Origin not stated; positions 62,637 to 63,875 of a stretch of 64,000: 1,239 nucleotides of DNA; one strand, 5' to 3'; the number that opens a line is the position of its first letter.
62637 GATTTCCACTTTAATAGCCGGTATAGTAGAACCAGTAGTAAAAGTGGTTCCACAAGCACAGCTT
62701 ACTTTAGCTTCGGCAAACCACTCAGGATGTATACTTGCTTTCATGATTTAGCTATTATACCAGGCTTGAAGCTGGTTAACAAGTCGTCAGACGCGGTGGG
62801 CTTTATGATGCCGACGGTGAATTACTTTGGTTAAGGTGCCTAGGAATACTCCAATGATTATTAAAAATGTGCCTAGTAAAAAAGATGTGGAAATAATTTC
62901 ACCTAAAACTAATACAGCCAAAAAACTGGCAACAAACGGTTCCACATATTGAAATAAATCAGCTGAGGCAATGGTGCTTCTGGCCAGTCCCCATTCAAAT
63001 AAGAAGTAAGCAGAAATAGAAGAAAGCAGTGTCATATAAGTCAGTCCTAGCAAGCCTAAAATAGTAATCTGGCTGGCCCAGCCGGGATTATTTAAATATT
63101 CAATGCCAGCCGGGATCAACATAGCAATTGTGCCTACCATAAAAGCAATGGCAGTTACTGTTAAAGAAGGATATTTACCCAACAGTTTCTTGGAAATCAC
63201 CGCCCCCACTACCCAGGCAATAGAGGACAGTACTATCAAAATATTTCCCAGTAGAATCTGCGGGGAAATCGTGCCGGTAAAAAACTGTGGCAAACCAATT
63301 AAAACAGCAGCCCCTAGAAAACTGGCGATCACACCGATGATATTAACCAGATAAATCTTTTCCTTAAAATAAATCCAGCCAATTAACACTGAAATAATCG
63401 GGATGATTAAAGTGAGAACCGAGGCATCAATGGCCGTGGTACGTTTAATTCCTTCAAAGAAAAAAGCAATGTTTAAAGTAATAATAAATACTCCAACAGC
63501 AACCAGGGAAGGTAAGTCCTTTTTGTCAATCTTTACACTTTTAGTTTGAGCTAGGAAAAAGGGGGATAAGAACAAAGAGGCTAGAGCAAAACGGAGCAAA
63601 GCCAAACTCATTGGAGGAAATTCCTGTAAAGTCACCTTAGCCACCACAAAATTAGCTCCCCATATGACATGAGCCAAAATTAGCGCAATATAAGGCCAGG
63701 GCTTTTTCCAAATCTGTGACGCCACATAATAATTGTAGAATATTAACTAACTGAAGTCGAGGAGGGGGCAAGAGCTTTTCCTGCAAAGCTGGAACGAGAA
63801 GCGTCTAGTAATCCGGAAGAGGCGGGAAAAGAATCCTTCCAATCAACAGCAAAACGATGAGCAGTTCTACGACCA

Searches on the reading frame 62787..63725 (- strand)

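Call 53: search_protein_families(library=pfam, proteins=[window:62787-63725:-], max_evalue=0.001)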
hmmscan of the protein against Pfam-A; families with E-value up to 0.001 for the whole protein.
window:62787-63725:- (312 aa): 2 families
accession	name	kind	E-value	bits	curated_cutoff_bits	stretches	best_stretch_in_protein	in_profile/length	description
PF00892.27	EamA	-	9.4e-45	152.6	28.2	2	10-143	2-134/135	EamA-like transporter family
PF03151.22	TPT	-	2.7e-05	24.1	30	1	173-301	16-140/291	Triose-phosphate Transporter family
